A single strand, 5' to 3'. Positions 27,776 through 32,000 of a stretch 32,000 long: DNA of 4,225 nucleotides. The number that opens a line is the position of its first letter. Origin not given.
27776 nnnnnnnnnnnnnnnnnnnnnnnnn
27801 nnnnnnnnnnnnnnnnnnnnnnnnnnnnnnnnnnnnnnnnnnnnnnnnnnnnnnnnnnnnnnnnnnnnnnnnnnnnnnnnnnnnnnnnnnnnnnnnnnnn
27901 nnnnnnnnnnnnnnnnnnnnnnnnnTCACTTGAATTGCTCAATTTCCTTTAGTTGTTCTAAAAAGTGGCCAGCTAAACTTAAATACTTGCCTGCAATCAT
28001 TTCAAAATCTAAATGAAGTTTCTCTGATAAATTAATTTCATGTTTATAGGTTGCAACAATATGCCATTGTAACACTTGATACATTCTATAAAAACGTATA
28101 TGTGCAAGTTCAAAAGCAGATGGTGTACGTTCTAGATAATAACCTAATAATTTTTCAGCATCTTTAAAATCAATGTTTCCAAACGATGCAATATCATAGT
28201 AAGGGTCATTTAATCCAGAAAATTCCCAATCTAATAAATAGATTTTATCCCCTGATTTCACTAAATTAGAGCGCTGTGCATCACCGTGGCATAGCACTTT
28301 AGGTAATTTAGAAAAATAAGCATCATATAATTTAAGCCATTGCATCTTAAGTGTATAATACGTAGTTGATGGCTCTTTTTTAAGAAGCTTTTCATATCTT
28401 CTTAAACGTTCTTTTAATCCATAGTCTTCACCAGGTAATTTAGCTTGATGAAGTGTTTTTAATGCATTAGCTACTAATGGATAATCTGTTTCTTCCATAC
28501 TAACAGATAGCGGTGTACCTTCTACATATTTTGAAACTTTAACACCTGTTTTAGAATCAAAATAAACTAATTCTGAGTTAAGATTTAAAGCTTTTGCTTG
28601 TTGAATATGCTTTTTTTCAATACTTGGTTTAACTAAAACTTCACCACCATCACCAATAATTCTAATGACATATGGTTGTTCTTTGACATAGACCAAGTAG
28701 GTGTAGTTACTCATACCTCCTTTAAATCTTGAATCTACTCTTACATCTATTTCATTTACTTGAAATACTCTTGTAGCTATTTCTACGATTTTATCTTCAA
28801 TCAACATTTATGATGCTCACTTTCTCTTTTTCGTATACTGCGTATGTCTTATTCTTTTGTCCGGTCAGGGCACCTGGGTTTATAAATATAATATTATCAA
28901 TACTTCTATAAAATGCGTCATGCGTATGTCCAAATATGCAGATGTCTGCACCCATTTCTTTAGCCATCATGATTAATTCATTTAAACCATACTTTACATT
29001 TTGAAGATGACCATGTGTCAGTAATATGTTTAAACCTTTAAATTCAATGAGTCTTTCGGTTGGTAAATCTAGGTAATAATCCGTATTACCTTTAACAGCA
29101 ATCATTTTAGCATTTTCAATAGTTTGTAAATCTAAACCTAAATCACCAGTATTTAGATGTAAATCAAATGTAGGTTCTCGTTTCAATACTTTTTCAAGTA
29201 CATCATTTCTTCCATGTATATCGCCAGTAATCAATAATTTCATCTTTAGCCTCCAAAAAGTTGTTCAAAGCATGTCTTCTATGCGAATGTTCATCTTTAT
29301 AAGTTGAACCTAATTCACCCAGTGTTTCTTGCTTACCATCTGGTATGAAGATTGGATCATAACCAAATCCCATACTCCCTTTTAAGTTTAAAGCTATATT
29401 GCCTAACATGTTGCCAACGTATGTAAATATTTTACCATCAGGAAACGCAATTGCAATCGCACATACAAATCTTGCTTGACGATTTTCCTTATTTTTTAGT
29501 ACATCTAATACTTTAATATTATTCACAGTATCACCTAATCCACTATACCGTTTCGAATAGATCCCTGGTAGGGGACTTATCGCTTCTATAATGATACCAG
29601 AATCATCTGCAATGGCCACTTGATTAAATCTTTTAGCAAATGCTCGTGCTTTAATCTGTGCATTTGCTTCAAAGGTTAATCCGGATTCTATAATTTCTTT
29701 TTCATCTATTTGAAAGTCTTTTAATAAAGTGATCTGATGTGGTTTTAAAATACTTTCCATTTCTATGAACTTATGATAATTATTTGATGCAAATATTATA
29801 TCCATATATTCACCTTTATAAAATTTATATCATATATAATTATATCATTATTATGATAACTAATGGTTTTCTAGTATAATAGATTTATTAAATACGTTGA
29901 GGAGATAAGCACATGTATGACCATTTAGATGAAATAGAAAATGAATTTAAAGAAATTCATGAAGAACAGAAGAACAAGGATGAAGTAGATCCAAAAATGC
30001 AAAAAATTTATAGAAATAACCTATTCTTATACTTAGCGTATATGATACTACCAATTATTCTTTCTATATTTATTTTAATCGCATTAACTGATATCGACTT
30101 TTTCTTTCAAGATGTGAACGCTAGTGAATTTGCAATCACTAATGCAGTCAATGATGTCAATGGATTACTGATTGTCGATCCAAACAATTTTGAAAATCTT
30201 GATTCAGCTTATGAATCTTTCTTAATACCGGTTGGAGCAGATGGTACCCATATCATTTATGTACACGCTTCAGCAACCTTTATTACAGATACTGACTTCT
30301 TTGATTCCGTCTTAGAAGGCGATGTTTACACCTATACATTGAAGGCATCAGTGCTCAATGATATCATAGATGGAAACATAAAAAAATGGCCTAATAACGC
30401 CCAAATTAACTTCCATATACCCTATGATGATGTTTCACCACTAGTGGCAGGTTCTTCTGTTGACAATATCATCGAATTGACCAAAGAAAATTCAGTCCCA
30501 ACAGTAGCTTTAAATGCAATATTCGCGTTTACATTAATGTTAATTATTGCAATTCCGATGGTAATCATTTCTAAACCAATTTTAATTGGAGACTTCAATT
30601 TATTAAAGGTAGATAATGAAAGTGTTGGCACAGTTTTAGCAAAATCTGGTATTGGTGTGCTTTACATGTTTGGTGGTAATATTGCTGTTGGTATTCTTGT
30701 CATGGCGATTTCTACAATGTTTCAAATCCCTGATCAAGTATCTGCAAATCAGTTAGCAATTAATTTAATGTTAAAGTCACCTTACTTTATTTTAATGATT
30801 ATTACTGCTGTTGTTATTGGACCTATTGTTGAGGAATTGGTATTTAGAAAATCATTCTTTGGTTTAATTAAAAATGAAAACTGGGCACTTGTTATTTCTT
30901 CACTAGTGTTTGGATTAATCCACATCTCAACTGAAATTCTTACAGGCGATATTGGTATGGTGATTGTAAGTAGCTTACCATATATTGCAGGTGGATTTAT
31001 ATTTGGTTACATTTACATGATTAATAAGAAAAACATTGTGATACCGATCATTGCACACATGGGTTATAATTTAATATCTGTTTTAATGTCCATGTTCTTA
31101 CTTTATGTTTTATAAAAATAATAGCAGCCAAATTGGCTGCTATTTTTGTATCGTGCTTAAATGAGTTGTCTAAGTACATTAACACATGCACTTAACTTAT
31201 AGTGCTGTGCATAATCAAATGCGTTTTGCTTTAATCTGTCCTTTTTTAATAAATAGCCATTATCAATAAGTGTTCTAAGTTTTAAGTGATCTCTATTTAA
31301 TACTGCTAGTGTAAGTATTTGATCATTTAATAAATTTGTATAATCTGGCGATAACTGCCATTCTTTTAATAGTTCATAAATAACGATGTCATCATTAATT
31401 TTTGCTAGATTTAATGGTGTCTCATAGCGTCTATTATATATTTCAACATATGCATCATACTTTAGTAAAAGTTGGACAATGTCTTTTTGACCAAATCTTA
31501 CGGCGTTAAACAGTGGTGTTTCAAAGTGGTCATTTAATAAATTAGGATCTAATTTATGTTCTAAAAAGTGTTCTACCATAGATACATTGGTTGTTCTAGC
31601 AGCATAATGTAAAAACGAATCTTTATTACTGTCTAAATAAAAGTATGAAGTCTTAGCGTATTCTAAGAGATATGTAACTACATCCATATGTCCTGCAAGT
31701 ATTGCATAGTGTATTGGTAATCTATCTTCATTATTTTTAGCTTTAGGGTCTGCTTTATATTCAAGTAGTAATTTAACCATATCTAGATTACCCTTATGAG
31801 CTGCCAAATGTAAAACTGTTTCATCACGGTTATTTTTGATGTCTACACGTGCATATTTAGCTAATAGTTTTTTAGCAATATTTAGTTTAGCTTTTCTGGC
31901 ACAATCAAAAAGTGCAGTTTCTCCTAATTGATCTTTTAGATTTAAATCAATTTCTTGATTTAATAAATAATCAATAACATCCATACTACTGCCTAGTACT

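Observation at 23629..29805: Six-gene tightly coupled operon joining nucleotide-hygiene enzymes to a dead-GGDEF/EAL giant and a HEPN-motif protein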

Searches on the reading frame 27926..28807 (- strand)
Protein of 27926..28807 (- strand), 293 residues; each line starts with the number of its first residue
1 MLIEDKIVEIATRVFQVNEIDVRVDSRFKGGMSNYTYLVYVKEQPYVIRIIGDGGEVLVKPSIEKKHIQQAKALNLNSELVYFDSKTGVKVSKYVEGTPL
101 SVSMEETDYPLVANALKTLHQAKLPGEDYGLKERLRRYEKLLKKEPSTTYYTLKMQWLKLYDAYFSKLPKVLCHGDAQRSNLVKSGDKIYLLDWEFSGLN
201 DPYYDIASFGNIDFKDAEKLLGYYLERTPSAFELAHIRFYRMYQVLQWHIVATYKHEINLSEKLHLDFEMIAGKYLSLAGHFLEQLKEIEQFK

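Call 3: search_protein_families(library=pfam, proteins=[window:27926-28807:-], max_evalue=0.1)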
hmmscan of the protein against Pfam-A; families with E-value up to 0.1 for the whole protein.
window:27926-28807:- (293 aa): 3 families
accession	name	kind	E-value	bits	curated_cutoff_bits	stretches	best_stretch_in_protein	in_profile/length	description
PF01636.29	APH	-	1.4e-16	61.4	23.2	1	27-227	4-228/239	Phosphotransferase enzyme family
PF01633.27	Choline_kinase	-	3.5e-15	56.5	29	1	27-209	3-203/300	Choline/ethanolamine kinase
PF02958.26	EcKL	-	0.028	14.2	22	1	170-209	215-260/294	Ecdysteroid kinase-like family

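Call 4: search_protein_families(library=padloc, proteins=[window:27926-28807:-], max_evalue=0.1)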
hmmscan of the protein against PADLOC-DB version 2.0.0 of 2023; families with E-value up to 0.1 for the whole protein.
window:27926-28807:- (293 aa): 0 families

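Call 5: search_protein_families(library=ncbifam, proteins=[window:27926-28807:-], max_evalue=0.1)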
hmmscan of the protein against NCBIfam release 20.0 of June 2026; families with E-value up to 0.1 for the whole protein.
window:27926-28807:- (293 aa): 14 families
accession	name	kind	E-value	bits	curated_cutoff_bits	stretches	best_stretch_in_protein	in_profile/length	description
NF041256.1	GntI_guanitoxin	equivalog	8.1e-22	77.8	357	1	18-243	14-249/282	guanitoxin biosynthesis pre-guanitoxin N-oxide kinase GntI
TIGR02721.1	ycfN_thiK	equivalog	4.8e-17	61.9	299.45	1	27-228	3-205/256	thiamine kinase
NF033068.1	APH_3p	equivalog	3.2e-05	23.6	205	1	110-242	105-250/255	APH(3') family aminoglycoside O-phosphotransferase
TIGR03724.2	arch_bud32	equivalog_domain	0.00013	21.5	125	0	172-202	106-136/193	KEOPS complex kinase/ATPase Bud32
NF046102.1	CellCycRegCcrZ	equivalog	0.00016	21.2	400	1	158-224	141-210/260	cell cycle regulator CcrZ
NF007620.0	PRK10271.1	equivalog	0.0004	20.1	206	1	26-226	26-219/274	thiamine kinase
TIGR02904.1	spore_ysxE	equivalog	0.0008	18.8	263.55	1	168-217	194-244/309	spore coat protein YsxE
NF038156.1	lant_syn_V_LxmK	equivalog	0.0011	18.1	315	1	167-209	188-230/347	class V lanthionine synthetase subunit LxmK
TIGR02172.1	Fb_sc_TIGR02172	paralog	0.007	16.2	228.2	1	173-209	156-192/226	TIGR02172 family protein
NF011462.0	PRK14879.1-3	equivalog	0.017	14.9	174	0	172-197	103-128/192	Kae1-associated kinase Bud32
NF000029.2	APH_9_Ib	exception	0.018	14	675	1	169-243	218-287/330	aminoglycoside O-phosphotransferase APH(9)-Ib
NF011461.0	PRK14879.1-2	equivalog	0.021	14.6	372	0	172-201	121-150/225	Kae1-associated kinase Bud32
NF011463.0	PRK14879.1-4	equivalog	0.037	13.4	188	0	172-201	135-164/237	Kae1-associated kinase Bud32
NF011464.0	PRK14879.1-7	equivalog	0.047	13.4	246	0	172-199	124-151/221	Kae1-associated kinase Bud32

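Call 62: search_solved_structures(query=window:27926-28807:-, max_evalue=0.01)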
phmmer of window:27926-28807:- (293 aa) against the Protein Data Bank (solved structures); distinct sequences matched with E-value up to 0.01: 7.
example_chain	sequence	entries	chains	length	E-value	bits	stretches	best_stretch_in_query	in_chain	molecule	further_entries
4r77_B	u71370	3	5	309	5.6e-26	95.1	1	27-257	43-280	Choline kinase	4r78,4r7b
3dxq_A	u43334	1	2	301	8.9e-12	48.5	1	38-248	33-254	choline/ethanolamine kinase family protein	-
7s3l_A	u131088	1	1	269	0.0017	21.3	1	159-254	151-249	Aminoglycoside phosphotransferase family protein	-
3c5i_A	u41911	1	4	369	0.003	20.5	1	157-210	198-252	Choline kinase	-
3fi8_A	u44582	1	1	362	0.0042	20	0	157-209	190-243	Choline kinase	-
6yxs_A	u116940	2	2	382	0.0045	19.9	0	157-209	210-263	Choline kinase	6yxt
3mes_A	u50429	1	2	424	0.0072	19.2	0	156-209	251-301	Choline kinase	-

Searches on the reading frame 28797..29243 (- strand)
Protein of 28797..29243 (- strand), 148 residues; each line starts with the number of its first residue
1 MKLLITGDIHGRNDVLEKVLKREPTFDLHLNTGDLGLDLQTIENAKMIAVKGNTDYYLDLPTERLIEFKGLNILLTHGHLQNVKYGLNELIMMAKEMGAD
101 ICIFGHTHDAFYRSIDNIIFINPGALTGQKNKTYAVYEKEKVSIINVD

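Call 3: search_protein_families(library=pfam, proteins=[window:28797-29243:-], max_evalue=0.1)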
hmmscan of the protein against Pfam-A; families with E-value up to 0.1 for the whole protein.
window:28797-29243:- (148 aa): 2 families
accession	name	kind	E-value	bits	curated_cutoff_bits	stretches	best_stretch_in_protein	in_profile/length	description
PF12850.12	Metallophos_2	-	6.4e-25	88.4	27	1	1-138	1-150/154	Calcineurin-like phosphoesterase superfamily domain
PF00149.33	Metallophos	-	7.8e-09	36.7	21.5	2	1-35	1-40/191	Calcineurin-like phosphoesterase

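Call 4: search_protein_families(library=padloc, proteins=[window:28797-29243:-], max_evalue=0.1)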
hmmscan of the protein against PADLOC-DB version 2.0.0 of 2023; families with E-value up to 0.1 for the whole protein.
window:28797-29243:- (148 aa): 2 families
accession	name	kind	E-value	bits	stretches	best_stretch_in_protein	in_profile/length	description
PDLC04908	PDC-S10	-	0.00026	18.3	1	81-132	155-207/223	-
PDLC00736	Effector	-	0.0026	14.7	1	28-112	155-236/561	Endonuclease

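Call 5: search_protein_families(library=ncbifam, proteins=[window:28797-29243:-], max_evalue=0.1)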
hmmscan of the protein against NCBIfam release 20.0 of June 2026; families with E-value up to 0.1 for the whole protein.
window:28797-29243:- (148 aa): 6 families
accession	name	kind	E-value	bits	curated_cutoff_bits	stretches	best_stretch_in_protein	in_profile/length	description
TIGR00040.1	yfcE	subfamily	4.8e-28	98.2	56.25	1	1-143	1-154/158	YfcE family phosphodiesterase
NF006988.0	PRK09453.1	equivalog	9.3e-16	58.2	117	1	45-147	64-170/183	phosphodiesterase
NF008516.0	PRK11439.1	equivalog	0.003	17.6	326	0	96-129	177-210/218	protein-serine/threonine phosphatase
NF007425.0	PRK09968.1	equivalog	0.011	15.4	332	0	95-131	176-212/218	protein-serine/threonine phosphatase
TIGR00154.1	ispE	equivalog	0.034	13.7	138.7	1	75-119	114-158/294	4-(cytidine 5'-diphospho)-2-C-methyl-D-erythritol kinase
NF010148.0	PRK13625.1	equivalog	0.088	12.3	340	0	97-144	183-230/245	bis(5'-nucleosyl)-tetraphosphatase PrpE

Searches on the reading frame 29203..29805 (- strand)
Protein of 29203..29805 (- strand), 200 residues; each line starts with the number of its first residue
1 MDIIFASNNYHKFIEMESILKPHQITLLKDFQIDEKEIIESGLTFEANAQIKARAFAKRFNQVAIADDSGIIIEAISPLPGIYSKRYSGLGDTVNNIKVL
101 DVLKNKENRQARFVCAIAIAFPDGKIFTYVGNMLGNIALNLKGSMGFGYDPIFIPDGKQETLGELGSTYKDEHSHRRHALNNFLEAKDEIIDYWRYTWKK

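Call 3: search_protein_families(library=pfam, proteins=[window:29203-29805:-], max_evalue=0.1)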
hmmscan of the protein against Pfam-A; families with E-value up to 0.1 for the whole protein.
window:29203-29805:- (200 aa): 1 family
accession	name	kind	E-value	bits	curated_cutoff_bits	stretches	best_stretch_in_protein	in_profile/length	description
PF01725.21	Ham1p_like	-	1.3e-53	182.2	22.5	1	3-185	1-185/186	Ham1 family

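Call 4: search_protein_families(library=padloc, proteins=[window:29203-29805:-], max_evalue=0.1)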
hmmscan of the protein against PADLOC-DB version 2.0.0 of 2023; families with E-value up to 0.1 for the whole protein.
window:29203-29805:- (200 aa): 0 families

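Call 5: search_protein_families(library=ncbifam, proteins=[window:29203-29805:-], max_evalue=0.1)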
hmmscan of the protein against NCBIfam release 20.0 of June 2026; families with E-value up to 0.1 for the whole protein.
window:29203-29805:- (200 aa): 8 families
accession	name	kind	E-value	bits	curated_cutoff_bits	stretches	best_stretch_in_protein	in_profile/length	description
NF011397.0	PRK14822.1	equivalog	8.3e-53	178.7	234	1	2-190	3-196/201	XTP/dITP diphosphatase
TIGR00042.1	TIGR00042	equivalog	3.4e-51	173.3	145.35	1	3-185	2-181/184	RdgB/HAM1 family non-canonical purine NTP pyrophosphatase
NF011399.0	PRK14824.1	subfamily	1.4e-42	145.5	267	1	2-186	4-199/206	putative deoxyribonucleotide triphosphate pyrophosphatase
NF011398.0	PRK14823.1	equivalog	1.7e-41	142.1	272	1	1-184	1-185/191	non-canonical purine NTP diphosphatase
NF011396.0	PRK14821.1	equivalog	7.9e-37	126.6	203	1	1-185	1-178/185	XTP/dITP diphosphatase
NF002698.0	PRK02491.1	equivalog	7.2e-31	107.4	301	1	24-186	153-319/328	nucleoside-triphosphate diphosphatase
NF011400.0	PRK14825.1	equivalog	8.8e-29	100.6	246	1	3-183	4-190/199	putative deoxyribonucleotide triphosphate pyrophosphatase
NF011401.0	PRK14826.1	equivalog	3.2e-27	95.4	268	1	2-190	10-219/226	putative deoxyribonucleotide triphosphate pyrophosphatase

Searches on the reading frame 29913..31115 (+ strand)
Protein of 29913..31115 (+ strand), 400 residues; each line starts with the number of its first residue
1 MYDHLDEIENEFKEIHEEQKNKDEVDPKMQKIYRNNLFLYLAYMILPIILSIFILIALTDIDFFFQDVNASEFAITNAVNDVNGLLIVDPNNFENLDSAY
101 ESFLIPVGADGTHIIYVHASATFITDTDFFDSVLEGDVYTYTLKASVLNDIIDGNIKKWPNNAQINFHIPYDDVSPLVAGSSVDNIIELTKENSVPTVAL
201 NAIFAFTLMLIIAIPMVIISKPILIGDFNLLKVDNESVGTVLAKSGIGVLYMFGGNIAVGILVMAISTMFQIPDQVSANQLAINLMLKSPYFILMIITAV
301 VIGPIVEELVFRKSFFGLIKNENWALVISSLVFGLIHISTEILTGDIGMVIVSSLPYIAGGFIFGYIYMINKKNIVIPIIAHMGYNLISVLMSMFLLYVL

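Call 81: search_protein_families(library=pfam, proteins=[window:29913-31115:+], max_evalue=0.001)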
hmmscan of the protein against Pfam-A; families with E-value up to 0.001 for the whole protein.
window:29913-31115:+ (400 aa): 1 family
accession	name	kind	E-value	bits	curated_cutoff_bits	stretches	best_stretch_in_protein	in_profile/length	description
PF02517.21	Rce1-like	-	1.7e-18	67.1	22.4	1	291-388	3-93/93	Type II CAAX prenyl endopeptidase Rce1-like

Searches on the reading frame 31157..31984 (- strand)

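Call 81: search_protein_families(library=pfam, proteins=[window:31157-31984:-], max_evalue=0.001)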
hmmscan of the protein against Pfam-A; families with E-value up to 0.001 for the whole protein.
window:31157-31984:- (275 aa): 7 families
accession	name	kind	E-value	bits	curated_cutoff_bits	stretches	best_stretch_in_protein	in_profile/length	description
PF13637.12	Ank_4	-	1e-35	121.4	22.7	4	58-107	1-50/50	Ankyrin repeats (many copies)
PF12796.13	Ank_2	-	1.1e-33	116.1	27.3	3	48-109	23-82/90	Ankyrin repeats (3 copies)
PF00023.36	Ank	-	3.1e-30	103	21.1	1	55-85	3-33/33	Ankyrin repeat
PF13606.12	Ank_3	-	1e-24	84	22.3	1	55-81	3-29/30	Ankyrin repeat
PF13857.12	Ank_5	-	2.2e-24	85.7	27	1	40-94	1-56/56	Ankyrin repeats (many copies)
PF24521.3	Ank_KRIT1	-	2.3e-08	34.3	80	0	52-110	16-69/149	KRIT1 ankyrin-repeats domain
PF11929.14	DUF3447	-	0.00064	20.1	26.9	0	54-113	6-58/76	Domain of unknown function (DUF3447)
